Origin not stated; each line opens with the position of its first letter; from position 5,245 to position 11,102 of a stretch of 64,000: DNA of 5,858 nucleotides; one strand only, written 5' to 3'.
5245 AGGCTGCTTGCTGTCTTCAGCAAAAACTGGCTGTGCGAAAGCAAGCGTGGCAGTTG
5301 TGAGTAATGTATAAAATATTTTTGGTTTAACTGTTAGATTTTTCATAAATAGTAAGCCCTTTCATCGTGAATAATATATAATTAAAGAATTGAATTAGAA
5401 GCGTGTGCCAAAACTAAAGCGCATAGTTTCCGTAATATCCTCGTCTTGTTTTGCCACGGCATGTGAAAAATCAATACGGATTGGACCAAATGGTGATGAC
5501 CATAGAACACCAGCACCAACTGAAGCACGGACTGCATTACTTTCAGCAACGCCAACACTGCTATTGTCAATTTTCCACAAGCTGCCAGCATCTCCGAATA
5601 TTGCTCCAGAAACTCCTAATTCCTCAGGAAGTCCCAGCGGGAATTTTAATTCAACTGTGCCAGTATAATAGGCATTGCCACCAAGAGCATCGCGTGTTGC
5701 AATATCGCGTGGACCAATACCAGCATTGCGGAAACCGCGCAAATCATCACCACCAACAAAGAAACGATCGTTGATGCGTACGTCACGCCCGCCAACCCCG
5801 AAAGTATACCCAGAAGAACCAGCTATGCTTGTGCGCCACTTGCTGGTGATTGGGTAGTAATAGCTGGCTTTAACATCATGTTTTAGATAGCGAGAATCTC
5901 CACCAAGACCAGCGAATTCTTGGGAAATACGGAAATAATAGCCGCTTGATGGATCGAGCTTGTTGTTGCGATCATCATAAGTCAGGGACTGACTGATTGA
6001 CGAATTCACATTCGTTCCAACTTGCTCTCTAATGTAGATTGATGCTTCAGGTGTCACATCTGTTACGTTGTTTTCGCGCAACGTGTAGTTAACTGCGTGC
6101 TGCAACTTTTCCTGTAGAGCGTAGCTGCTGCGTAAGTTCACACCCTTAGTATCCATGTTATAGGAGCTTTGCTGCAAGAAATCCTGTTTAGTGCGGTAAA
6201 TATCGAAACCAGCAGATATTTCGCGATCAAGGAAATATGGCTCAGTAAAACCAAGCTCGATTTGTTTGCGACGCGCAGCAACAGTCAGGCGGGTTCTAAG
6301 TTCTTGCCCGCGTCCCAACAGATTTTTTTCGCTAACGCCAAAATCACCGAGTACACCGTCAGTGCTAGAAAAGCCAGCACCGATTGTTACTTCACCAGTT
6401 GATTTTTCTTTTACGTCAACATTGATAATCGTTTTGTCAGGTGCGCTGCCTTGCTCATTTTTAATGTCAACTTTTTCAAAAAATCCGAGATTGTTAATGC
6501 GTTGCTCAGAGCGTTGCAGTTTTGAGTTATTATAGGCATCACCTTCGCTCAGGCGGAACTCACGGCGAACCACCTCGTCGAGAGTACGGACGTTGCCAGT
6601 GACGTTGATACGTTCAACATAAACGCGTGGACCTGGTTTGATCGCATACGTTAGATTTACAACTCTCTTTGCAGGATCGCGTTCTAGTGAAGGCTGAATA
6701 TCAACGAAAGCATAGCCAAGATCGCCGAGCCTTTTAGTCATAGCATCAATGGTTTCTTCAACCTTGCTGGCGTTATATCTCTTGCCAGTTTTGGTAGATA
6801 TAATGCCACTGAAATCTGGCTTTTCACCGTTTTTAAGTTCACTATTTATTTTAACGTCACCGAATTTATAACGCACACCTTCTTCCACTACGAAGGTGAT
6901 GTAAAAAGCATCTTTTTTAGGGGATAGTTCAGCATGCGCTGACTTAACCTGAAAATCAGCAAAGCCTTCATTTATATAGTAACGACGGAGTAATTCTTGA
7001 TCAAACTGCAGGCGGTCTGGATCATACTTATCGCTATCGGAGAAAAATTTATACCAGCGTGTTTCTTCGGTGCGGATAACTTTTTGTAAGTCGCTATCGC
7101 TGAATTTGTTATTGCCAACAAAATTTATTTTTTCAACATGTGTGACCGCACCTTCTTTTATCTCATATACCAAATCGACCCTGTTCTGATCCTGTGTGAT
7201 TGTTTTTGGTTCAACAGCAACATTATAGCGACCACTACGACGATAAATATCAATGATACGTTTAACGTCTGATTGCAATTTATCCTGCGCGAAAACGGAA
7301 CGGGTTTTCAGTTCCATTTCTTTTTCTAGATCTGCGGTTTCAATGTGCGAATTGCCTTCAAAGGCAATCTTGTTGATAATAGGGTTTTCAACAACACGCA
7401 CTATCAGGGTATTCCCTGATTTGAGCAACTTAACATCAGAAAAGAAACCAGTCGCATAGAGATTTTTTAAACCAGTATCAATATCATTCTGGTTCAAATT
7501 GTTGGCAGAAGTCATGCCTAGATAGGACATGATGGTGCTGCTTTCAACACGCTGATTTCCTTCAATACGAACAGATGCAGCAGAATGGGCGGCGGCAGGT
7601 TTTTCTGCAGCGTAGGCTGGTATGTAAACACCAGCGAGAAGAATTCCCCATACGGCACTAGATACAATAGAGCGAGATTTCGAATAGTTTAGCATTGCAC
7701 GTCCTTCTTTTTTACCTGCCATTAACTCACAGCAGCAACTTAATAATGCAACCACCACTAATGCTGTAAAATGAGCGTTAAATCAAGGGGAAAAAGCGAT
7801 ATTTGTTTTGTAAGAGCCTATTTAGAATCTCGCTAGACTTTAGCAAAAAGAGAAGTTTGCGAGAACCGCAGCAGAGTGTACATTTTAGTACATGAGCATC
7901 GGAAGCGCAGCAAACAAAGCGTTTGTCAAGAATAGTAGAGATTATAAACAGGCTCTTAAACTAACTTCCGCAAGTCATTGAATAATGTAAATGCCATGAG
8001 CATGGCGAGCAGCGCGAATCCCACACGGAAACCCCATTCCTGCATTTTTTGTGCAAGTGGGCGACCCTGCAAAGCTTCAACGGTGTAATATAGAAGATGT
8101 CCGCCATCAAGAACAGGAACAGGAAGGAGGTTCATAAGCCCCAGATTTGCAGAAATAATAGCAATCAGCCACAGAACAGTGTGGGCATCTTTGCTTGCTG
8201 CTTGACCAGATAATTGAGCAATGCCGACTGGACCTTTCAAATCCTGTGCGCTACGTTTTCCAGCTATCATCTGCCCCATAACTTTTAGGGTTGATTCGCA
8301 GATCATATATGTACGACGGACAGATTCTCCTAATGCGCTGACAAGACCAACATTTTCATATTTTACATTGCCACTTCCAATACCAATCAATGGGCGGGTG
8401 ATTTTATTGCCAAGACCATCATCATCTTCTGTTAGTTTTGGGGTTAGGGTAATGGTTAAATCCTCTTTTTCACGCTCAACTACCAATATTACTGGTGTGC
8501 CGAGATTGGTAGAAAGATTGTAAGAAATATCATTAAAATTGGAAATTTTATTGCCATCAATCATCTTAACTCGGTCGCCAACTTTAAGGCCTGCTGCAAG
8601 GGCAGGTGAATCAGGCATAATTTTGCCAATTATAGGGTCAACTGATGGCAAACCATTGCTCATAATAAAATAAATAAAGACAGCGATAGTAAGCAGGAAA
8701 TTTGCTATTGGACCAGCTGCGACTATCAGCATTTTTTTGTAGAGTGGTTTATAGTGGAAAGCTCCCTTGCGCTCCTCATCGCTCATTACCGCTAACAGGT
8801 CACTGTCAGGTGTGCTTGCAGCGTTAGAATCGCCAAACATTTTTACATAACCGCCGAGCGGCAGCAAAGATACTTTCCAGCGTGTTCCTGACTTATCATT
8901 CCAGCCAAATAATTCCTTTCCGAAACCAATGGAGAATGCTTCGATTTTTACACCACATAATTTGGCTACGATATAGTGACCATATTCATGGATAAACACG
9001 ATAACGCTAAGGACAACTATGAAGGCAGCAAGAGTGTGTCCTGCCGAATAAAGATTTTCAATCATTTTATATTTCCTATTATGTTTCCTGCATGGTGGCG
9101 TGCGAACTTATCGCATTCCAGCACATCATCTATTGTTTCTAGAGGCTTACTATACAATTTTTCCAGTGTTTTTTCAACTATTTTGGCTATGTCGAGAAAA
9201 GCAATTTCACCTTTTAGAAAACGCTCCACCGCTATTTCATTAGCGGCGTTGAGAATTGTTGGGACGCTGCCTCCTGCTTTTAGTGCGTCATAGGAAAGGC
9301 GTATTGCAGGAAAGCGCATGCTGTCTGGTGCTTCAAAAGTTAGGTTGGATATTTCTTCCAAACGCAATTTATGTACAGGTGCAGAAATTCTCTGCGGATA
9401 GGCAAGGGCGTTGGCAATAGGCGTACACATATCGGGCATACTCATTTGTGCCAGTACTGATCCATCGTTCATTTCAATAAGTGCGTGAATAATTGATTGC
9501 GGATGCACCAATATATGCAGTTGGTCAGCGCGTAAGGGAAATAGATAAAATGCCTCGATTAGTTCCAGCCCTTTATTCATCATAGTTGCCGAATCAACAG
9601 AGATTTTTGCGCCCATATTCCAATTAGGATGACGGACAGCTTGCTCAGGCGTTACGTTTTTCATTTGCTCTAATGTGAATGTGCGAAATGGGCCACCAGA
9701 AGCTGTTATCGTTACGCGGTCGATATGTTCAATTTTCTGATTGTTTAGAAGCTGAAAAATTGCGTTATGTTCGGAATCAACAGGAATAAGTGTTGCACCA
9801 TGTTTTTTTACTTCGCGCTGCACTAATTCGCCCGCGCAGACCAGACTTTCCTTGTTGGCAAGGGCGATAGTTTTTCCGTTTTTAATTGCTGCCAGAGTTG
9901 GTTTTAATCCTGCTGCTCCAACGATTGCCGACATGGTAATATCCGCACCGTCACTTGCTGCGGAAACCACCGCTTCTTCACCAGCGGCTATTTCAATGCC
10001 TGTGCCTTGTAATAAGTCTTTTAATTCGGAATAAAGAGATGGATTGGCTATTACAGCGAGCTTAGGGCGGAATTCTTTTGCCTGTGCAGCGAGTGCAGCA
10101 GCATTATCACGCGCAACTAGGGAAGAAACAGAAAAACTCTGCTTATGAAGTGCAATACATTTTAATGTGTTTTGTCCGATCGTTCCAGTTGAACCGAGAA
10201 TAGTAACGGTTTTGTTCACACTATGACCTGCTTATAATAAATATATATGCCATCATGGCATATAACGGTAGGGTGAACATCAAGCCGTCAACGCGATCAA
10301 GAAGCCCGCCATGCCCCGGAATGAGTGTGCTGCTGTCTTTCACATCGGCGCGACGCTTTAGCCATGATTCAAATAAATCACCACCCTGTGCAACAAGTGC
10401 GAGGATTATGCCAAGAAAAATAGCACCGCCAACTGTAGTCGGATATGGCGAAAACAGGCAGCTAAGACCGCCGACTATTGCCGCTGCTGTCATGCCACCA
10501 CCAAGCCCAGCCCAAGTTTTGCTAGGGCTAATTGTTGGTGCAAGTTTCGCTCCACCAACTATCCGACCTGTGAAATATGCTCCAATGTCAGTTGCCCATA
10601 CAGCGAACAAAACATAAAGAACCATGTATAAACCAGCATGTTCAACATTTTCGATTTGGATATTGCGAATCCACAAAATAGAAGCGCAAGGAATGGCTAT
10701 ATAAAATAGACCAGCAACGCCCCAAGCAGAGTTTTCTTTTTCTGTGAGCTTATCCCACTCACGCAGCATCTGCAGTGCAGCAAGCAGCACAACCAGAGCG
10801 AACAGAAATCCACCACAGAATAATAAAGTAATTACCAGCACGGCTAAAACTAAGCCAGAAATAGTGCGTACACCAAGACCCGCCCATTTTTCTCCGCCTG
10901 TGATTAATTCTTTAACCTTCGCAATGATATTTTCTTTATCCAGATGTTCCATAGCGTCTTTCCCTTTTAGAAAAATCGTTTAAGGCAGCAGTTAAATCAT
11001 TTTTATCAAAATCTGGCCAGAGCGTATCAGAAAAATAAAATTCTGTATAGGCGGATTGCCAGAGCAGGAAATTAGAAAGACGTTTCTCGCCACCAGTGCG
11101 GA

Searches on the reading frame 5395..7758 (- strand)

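Call 8: search_protein_families(library=pfam, proteins=[window:5395-7758:-], max_evalue=0.001)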
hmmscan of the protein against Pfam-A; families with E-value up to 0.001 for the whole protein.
window:5395-7758:- (787 aa): 4 families
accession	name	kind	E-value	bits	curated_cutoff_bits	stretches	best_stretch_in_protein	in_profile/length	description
PF01103.29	Omp85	-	2.2e-78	264.5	24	1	479-787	1-325/325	Omp85 superfamily domain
PF07244.20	POTRA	-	1.6e-69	231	21.3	5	126-203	1-79/79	Surface antigen variable number repeat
PF08478.15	POTRA_1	-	6.6e-08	33.2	23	0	381-433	3-55/69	POTRA domain, FtsQ-type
PF25282.1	POTRA1_3_Toc75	-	0.00073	20.1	27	0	402-445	49-92/99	Toc75-like, POTRA domain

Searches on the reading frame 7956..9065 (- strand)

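Call 8: search_protein_families(library=pfam, proteins=[window:7956-9065:-], max_evalue=0.001)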
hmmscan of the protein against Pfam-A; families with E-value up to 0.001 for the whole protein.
window:7956-9065:- (369 aa): 4 families
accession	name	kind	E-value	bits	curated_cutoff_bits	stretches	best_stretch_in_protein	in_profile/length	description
PF02163.28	Peptidase_M50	-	2.9e-71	239.8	27.2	1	14-356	1-221/221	Peptidase family M50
PF17820.7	PDZ_6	-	2.8e-09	37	27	1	146-198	2-54/54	PDZ domain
PF13180.12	PDZ_2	-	1.1e-07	32.5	27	1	143-207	13-78/80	PDZ domain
PF00595.29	PDZ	-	1.3e-05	25.9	23.2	1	144-179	27-62/81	PDZ domain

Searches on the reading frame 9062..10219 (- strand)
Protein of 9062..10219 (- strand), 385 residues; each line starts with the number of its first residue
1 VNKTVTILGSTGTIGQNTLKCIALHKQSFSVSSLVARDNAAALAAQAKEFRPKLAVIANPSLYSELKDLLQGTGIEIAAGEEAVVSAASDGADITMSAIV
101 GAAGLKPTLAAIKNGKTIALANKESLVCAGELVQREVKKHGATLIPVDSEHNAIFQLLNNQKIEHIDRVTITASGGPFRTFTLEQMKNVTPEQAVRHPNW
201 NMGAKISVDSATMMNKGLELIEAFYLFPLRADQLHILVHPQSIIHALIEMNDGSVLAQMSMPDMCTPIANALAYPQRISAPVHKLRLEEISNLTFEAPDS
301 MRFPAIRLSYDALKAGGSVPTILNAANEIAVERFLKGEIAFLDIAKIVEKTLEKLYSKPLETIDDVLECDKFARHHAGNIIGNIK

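Call 8: search_protein_families(library=pfam, proteins=[window:9062-10219:-], max_evalue=0.001)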
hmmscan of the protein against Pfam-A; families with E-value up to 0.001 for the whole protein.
window:9062-10219:- (385 aa): 3 families
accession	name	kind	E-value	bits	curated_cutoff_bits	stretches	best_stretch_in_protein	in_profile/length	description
PF13288.12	DXPR_C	-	6.9e-41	139.6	27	1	259-375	1-114/115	DXP reductoisomerase C-terminal domain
PF02670.22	DXP_reductoisom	-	1.4e-40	139.4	21.7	1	5-130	1-129/129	1-deoxy-D-xylulose 5-phosphate reductoisomerase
PF08436.17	DXP_redisom_C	-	1.6e-40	137.6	26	1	144-227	1-84/84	1-deoxy-D-xylulose 5-phosphate reductoisomerase C-terminal domain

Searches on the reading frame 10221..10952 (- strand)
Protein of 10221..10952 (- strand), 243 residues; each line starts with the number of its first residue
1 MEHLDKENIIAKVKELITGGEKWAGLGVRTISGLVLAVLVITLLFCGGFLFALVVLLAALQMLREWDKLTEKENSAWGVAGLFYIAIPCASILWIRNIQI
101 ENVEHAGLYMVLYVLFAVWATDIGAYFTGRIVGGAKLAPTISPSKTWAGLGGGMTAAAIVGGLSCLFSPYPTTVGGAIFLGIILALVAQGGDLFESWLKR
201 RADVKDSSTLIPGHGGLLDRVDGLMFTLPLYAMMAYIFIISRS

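Call 8: search_protein_families(library=pfam, proteins=[window:10221-10952:-], max_evalue=0.001)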
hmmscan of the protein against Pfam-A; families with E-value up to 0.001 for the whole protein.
window:10221-10952:- (243 aa): 1 family
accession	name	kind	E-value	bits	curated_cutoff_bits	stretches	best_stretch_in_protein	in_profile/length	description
PF01148.25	CTP_transf_1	-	4.1e-53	181.3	24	2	84-238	108-264/264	Cytidylyltransferase family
